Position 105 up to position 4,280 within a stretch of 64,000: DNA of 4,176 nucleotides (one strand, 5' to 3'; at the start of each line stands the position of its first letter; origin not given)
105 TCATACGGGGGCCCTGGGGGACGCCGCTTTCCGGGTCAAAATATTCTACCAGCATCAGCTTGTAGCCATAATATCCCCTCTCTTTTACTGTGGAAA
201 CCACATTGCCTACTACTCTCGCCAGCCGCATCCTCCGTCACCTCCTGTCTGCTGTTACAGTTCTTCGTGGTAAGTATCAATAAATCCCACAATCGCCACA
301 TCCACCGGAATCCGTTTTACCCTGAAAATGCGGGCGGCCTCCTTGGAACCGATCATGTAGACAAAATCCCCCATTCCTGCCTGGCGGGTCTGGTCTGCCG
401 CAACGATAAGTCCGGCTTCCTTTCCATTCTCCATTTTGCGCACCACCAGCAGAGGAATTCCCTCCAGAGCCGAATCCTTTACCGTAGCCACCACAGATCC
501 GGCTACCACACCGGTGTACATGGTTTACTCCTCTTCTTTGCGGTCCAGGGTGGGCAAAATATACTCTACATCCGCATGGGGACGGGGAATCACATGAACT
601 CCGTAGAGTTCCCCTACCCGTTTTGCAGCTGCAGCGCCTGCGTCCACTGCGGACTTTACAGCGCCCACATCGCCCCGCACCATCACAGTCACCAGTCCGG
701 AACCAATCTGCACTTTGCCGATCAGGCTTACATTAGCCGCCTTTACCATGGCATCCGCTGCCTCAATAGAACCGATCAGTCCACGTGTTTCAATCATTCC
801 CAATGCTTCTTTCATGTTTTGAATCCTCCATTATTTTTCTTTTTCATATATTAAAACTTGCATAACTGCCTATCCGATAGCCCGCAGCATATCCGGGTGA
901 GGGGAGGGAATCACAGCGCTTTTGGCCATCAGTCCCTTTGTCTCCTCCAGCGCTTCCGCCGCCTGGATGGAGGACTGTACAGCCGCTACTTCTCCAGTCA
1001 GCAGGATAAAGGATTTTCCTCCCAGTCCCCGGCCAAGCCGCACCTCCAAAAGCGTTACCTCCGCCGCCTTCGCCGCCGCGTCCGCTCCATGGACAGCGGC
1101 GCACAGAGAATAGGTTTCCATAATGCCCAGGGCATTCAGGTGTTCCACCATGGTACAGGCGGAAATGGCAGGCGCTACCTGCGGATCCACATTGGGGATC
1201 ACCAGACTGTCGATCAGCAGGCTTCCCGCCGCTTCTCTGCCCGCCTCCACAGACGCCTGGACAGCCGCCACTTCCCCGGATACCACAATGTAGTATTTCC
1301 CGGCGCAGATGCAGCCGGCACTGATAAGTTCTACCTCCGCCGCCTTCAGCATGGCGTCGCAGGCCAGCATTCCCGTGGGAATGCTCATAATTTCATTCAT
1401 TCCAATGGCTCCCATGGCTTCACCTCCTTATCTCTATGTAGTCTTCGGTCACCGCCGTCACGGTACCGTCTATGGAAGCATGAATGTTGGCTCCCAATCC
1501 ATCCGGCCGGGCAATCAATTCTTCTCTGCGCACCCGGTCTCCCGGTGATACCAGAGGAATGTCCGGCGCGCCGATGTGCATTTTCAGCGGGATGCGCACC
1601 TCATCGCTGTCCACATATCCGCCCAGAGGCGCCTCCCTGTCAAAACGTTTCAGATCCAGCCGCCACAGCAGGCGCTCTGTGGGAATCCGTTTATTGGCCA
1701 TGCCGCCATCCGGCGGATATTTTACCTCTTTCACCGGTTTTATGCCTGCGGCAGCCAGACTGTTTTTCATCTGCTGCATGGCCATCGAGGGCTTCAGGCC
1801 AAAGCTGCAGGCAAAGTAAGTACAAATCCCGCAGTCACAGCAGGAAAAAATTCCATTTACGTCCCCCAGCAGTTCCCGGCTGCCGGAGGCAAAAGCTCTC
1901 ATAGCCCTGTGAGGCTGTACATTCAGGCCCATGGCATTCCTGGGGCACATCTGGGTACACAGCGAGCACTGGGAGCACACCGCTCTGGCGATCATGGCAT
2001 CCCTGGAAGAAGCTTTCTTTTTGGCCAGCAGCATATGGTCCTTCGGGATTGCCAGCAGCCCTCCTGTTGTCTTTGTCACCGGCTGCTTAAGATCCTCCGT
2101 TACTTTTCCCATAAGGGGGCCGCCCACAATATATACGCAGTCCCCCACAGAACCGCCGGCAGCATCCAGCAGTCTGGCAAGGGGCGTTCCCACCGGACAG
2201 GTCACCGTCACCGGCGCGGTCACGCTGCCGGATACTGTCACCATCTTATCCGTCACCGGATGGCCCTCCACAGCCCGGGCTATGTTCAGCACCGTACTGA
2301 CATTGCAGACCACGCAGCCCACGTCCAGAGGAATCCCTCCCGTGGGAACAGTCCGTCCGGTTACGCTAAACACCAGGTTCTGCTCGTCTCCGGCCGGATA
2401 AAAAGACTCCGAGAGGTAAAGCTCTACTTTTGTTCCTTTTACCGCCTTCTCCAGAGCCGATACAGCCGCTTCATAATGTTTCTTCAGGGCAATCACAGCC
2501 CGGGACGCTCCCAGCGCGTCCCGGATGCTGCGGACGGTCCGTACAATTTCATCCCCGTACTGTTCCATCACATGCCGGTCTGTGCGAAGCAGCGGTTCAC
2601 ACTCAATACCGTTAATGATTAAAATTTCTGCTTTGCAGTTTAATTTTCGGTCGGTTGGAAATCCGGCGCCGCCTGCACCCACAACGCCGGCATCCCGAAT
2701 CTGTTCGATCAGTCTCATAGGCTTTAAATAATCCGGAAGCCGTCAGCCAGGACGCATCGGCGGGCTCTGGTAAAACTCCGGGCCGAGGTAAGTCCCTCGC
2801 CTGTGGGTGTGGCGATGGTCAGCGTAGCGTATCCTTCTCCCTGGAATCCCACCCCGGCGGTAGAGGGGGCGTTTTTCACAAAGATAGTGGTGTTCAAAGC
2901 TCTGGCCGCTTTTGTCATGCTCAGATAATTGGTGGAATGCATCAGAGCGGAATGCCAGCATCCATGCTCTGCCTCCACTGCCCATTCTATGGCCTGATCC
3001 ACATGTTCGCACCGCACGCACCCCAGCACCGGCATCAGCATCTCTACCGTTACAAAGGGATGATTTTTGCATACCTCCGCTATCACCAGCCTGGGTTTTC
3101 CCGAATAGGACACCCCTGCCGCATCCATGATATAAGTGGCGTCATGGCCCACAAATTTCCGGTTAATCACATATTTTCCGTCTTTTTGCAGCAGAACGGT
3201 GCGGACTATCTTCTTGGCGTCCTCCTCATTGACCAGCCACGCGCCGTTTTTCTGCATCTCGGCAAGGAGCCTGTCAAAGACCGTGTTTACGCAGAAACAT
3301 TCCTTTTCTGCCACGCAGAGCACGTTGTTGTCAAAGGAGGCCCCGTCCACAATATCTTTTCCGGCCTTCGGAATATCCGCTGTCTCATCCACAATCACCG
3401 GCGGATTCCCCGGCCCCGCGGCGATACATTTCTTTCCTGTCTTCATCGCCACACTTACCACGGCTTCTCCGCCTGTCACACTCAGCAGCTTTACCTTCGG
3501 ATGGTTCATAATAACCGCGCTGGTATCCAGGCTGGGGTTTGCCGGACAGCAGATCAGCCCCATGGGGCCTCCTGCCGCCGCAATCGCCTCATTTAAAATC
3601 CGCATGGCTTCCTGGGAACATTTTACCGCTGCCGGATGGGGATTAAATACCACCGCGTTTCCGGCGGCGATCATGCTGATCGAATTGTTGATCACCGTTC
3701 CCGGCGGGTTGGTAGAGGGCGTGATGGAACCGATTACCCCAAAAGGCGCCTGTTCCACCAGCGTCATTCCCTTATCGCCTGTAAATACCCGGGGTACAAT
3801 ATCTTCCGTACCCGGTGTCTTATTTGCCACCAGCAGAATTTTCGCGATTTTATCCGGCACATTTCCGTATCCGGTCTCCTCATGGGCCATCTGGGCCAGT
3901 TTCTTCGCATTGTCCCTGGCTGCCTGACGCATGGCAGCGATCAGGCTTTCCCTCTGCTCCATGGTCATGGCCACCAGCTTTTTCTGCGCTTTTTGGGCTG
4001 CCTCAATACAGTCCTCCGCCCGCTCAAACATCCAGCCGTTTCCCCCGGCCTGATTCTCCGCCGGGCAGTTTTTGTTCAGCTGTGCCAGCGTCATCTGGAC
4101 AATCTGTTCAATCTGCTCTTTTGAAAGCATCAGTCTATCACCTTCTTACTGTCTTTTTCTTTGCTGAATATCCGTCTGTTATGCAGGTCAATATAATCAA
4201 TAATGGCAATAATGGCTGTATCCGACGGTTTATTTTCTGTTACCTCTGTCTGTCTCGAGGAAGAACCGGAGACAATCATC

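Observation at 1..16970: Aldolase-type microcompartment wired to MtnK/MtnA-type enzymes: a candidate encapsulated DHAP-shunt pathway for 5-deoxy-pentoses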

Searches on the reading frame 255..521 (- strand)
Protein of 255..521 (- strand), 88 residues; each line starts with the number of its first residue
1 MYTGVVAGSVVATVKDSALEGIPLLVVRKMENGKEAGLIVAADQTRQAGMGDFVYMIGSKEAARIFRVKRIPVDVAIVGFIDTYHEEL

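Call 5: search_protein_families(library=pfam, proteins=[window:255-521:-])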
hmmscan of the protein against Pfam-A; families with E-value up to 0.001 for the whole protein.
window:255-521:- (88 aa): 1 family
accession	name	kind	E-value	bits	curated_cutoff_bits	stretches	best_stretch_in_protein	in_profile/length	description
PF03319.19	EutN_CcmL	-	6.6e-17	62.2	25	1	1-82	1-83/83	Ethanolamine utilisation protein EutN/carboxysome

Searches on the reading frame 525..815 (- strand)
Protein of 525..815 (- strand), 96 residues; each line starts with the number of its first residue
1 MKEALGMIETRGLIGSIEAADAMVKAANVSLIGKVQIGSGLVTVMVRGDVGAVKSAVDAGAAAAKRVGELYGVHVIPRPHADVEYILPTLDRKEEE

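Call 5: search_protein_families(library=pfam, proteins=[window:525-815:-])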
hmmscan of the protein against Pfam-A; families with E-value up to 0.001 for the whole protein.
window:525-815:- (96 aa): 1 family
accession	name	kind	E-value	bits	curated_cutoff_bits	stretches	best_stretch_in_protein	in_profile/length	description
PF00936.24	BMC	-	8.4e-29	99.8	24.5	1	4-79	1-75/75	BMC domain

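Call 87: find_encoding_contigs(protein=window:525-815:-, flank=10000, max_places=6)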
Protein window:525-815:- (96 aa): 24 contigs read that carry it; 6 places shown.
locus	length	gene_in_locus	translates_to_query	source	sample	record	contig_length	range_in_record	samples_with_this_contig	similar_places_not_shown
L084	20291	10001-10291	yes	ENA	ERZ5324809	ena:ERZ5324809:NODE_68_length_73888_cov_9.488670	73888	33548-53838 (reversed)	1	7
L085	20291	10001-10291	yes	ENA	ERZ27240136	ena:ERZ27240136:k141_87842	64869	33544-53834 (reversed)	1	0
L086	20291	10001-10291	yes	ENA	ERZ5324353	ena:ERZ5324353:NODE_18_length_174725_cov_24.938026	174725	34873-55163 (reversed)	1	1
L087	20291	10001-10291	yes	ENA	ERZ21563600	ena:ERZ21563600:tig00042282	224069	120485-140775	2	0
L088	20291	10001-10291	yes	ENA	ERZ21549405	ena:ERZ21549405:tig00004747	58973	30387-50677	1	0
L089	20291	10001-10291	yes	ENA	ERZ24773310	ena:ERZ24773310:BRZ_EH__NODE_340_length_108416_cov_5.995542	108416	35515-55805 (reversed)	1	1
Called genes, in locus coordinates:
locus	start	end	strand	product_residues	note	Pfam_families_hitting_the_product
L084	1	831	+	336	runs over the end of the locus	PF02653:BPD_transp_2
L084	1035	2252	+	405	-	PF01636:APH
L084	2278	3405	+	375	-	PF01008:IF-2B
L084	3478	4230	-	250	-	PF08220:HTH_DeoR, PF08279:HTH_11, PF00455:DeoRC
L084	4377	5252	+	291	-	PF00596:Aldolase_II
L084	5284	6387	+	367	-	PF06130:PTAC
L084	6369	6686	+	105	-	PF03319:EutN_CcmL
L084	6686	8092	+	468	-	PF00171:Aldedh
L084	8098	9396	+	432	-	PF01512:Complex1_51K, PF10531:SLBB (weak), PF13534:Fer4_17, PF13375:RnfC_N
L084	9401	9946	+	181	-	PF00936:BMC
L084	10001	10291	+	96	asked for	PF00936:BMC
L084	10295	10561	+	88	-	PF03319:EutN_CcmL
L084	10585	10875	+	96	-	PF03319:EutN_CcmL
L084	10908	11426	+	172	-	-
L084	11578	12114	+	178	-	PF12724:Flavodoxin_5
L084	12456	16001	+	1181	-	PF01855:POR_N, PF17147:PFOR_II, PF01558:POR, PF10371:EKR, PF00037:Fer4 (weak), PF12837:Fer4_6 (weak), PF12838:Fer4_7, PF13187:Fer4_9 (weak), +2 more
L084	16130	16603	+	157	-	-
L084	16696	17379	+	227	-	PF07314:Lit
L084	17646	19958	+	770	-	PF21152:YgjK_N, PF22422:MGH1-like_GH, PF17389:Bac_rhamnosid6H (faint), PF01204:Trehalase, PF03200:Glyco_hydro_63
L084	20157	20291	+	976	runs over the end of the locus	PF00675:Peptidase_M16 (weak), PF05193:Peptidase_M16_C, PF08367:M16C_assoc, PF22516:PreP_C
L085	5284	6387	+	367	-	PF06130:PTAC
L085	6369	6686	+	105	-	PF03319:EutN_CcmL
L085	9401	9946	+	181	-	PF00936:BMC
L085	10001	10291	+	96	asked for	PF00936:BMC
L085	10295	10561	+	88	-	PF03319:EutN_CcmL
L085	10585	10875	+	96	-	PF03319:EutN_CcmL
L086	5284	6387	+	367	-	PF06130:PTAC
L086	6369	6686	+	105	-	PF03319:EutN_CcmL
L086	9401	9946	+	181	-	PF00936:BMC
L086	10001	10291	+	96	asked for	PF00936:BMC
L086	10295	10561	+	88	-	PF03319:EutN_CcmL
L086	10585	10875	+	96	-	PF03319:EutN_CcmL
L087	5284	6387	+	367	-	PF06130:PTAC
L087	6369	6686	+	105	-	PF03319:EutN_CcmL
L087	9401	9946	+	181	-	PF00936:BMC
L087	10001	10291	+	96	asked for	PF00936:BMC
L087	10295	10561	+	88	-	PF03319:EutN_CcmL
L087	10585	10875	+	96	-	PF03319:EutN_CcmL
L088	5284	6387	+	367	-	PF06130:PTAC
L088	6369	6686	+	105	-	PF03319:EutN_CcmL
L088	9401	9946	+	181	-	PF00936:BMC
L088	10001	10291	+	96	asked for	PF00936:BMC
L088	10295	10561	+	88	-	PF03319:EutN_CcmL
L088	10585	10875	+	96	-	PF03319:EutN_CcmL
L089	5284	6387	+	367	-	PF06130:PTAC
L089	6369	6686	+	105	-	PF03319:EutN_CcmL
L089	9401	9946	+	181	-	PF00936:BMC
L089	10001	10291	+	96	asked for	PF00936:BMC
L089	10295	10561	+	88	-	PF03319:EutN_CcmL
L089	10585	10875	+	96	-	PF03319:EutN_CcmL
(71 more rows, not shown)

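Call 91: search_protein_families(library=ncbifam, proteins=[L084:10908-11426:+], max_evalue=0.00001)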
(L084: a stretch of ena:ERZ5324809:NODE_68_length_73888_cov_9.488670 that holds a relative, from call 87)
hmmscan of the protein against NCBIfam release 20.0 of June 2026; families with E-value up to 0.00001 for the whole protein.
L084:10908-11426:+ (172 aa): 0 families

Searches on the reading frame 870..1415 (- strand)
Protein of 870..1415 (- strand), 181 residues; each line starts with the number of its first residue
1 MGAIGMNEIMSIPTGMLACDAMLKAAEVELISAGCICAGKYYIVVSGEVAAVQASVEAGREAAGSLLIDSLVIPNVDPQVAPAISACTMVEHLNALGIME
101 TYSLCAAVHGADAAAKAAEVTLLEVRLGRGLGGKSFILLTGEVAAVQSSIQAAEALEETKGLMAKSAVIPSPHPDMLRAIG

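Call 5: search_protein_families(library=pfam, proteins=[window:870-1415:-])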
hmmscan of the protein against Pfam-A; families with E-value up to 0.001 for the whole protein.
window:870-1415:- (181 aa): 1 family
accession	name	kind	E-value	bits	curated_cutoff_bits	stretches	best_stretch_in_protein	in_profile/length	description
PF00936.24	BMC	-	6.1e-45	151.5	24.5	2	3-75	1-74/75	BMC domain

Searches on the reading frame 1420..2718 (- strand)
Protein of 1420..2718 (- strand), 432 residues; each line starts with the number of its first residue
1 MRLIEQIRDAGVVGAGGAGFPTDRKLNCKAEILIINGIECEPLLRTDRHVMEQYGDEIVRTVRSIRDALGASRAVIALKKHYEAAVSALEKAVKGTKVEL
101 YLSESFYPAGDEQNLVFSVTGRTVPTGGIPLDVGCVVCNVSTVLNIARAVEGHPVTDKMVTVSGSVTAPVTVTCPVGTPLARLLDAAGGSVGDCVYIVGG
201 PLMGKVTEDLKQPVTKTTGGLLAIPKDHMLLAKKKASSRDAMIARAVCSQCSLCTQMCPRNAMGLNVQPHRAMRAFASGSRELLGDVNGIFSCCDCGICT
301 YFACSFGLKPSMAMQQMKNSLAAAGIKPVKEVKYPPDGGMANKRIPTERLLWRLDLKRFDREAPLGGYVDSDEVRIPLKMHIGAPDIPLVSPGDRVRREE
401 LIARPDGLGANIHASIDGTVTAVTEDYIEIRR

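Call 5: search_protein_families(library=pfam, proteins=[window:1420-2718:-])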
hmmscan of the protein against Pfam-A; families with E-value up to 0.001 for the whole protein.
window:1420-2718:- (432 aa): 4 families
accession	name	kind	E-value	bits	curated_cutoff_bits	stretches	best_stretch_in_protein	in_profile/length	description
PF01512.22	Complex1_51K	-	2.2e-44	151.4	31.2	1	7-147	1-149/150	Nuo51 FMN-binding domain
PF13375.12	RnfC_N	-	3.5e-14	53.1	25.6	1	358-426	14-83/101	RnfC Barrel sandwich hybrid domain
PF13534.11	Fer4_17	-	2e-10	41.5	22.2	1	248-308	2-60/61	4Fe-4S dicluster domain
PF10531.15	SLBB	-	7.5e-06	26.1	27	1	159-189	1-31/55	SLBB domain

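Call 7: search_protein_families(library=ncbifam, proteins=[window:1420-2718:-], max_evalue=0.001)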
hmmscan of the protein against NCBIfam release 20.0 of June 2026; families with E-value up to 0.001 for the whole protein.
window:1420-2718:- (432 aa): 8 families
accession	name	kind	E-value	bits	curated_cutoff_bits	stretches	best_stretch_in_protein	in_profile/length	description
TIGR01945.1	rnfC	subfamily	1.7e-79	267.4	245.95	2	3-305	124-415/435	RnfABCDGE type electron transport complex subunit C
NF003454.1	PRK05035.1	equivalog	5.2e-69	233.2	345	2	2-303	125-418/556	electron transport complex subunit RsxC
TIGR04481.1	PR_assoc_PrdC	equivalog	4e-67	226.9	490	2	3-224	76-305/425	proline reductase-associated electron transfer protein PrdC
NF041837.1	rnfC_Methano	equivalog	5.6e-26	91.4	650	2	116-302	237-408/438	Rnf electron transport complex subunit RnfC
TIGR01959.1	nuoF_fam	equivalog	1.2e-12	47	558.65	1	3-115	38-156/410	NADH-quinone oxidoreductase subunit NuoF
NF010120.0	PRK13596.1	equivalog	7.8e-09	34.6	389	1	3-98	43-145/433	NADH-quinone oxidoreductase subunit NuoF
NF008436.0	PRK11278.1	equivalog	1.1e-08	34.4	749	1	3-121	51-177/448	NADH-quinone oxidoreductase subunit NuoF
NF041890.1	hdrC_Methbact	equivalog_domain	5.2e-05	22.9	270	1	233-326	19-106/192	ferredoxin:CoB-CoM heterodisulfide reductase subunit HdrC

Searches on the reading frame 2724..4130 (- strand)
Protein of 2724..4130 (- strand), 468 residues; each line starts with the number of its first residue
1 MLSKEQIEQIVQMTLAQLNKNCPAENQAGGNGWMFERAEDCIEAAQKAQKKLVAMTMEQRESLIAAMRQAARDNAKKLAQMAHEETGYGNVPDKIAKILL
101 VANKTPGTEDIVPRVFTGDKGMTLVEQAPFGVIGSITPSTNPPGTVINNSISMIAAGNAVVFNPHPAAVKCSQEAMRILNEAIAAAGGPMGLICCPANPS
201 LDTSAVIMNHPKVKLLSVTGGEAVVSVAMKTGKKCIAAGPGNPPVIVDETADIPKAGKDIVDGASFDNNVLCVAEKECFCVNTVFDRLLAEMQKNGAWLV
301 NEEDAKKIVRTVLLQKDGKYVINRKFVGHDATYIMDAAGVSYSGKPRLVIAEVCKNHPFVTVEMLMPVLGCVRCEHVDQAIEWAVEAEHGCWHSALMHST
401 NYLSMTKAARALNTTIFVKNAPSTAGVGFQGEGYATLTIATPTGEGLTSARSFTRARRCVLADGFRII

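Call 5: search_protein_families(library=pfam, proteins=[window:2724-4130:-])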
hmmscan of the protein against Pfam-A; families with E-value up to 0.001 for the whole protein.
window:2724-4130:- (468 aa): 1 family
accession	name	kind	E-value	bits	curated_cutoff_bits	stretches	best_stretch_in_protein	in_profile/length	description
PF00171.27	Aldedh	-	7.4e-34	117.5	23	1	36-425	29-428/461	Aldehyde dehydrogenase family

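Call 7: search_protein_families(library=ncbifam, proteins=[window:2724-4130:-], max_evalue=0.001)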
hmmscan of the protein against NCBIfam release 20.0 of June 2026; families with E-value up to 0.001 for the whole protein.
window:2724-4130:- (468 aa): 38 families (the best 25 are shown)
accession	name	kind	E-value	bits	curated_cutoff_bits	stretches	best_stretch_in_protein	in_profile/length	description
NF011927.0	PRK15398.1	subfamily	1.1e-193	644.1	403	1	3-467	2-464/465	aldehyde dehydrogenase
NF010378.0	PRK13805.1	equivalog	3.6e-78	263.3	951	1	38-435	16-416/872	bifunctional acetaldehyde-CoA/alcohol dehydrogenase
TIGR02518.1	EutH_ACDH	equivalog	3.1e-75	253.9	620.1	1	38-440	10-417/488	acetaldehyde dehydrogenase (acetylating)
NF047625.1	AcylSulfactDhSauS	equivalog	9.2e-52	176.4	600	1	39-429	7-405/464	acylating sulfoacetaldehyde dehydrogenase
NF040648.1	lactal_redase_Meth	equivalog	1e-22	80.8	650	1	37-421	34-423/463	lactaldehyde dehydrogenase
NF010000.0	PRK13473.1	subfamily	8e-19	67.6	615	1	39-398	42-413/475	aminobutyraldehyde dehydrogenase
NF042993.1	AlphKGSA_gudD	equivalog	2.2e-17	63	770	1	38-430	44-448/481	alpha-ketoglutaric semialdehyde dehydrogenase GucD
NF002852.0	PRK03137.1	subfamily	1e-16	60.8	648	1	36-415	73-465/514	L-glutamate gamma-semialdehyde dehydrogenase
NF052305.1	DioxValDhHalo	equivalog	2.5e-15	56.3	750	1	37-292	44-304/483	2,5-dioxovalerate dehydrogenase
NF010575.0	PRK13968.1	equivalog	9.3e-15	54.7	855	1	38-429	31-431/462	succinate-semialdehyde dehydrogenase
NF006992.0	PRK09457.1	subfamily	1.1e-14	54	514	1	31-428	32-443/487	succinylglutamate-semialdehyde dehydrogenase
TIGR01780.1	SSADH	subfamily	1.9e-14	53.4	646.35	1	36-420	19-413/448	succinate-semialdehyde dehydrogenase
NF050084.1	pip_6_carb_DH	equivalog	2.6e-14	53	730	1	37-395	20-395/475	L-piperidine-6-carboxylate dehydrogenase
TIGR01804.1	BADH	equivalog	3.6e-14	52.1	668.6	1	36-294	35-298/467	betaine-aldehyde dehydrogenase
NF047626.1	SulfactDhSafD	equivalog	1.9e-13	50.3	700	1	39-392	26-388/454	sulfoacetaldehyde dehydrogenase SafD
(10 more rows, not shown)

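Call 77: search_solved_structures(query=window:2724-4130:-, max_evalue=1e-30)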
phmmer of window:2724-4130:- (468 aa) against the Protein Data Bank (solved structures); distinct sequences matched with E-value up to 1e-30: 15.
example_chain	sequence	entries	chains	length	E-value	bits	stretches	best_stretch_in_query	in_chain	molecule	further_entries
4c3s_A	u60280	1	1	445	9.6e-131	440.2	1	34-465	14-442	ALDEHYDE DEHYDROGENASE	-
5dbv_A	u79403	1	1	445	1.6e-129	436.1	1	34-465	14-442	Aldehyde Dehydrogenase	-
5dru_A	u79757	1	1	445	3e-129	435.3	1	34-465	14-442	Aldehyde Dehydrogenase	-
5jfl_A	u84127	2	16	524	4.9e-127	428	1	19-466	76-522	Aldehyde dehydrogenase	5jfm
5jfn_A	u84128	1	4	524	1.3e-125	423.3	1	19-466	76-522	Aldehyde dehydrogenase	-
6gvs_A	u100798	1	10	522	1.3e-124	420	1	19-466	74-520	Aldehyde dehydrogenase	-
5j78_A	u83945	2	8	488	8.8e-63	216.2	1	38-401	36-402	Acetaldehyde dehydrogenase (Acetylating)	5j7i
3k9d_A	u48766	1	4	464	2e-60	208.5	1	37-439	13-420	ALDEHYDE DEHYDROGENASE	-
6ahc_A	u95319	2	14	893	6.7e-52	180.3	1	41-423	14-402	Aldehyde-alcohol dehydrogenase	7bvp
6tqh_A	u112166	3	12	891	6.8e-52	180.3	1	41-423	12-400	Aldehyde-alcohol dehydrogenase | Bifunctional aldehyde-alcohol dehydrogenase AdhE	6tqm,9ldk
3my7_A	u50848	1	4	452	2e-50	175.5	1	41-402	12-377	Alcohol dehydrogenase/acetaldehyde dehydrogenase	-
8cei_A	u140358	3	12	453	7.6e-49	170.3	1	39-437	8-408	Succinate-semialdehyde dehydrogenase (acetylating)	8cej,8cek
7dag_A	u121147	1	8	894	4.7e-48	167.7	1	44-425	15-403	Aldehyde-alcohol dehydrogenase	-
8uhw_A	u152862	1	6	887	4.9e-47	164.3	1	36-426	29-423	Aldehyde-alcohol dehydrogenase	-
13he_A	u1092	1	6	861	5e-47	164.3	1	36-426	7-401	Aldehyde-alcohol dehydrogenase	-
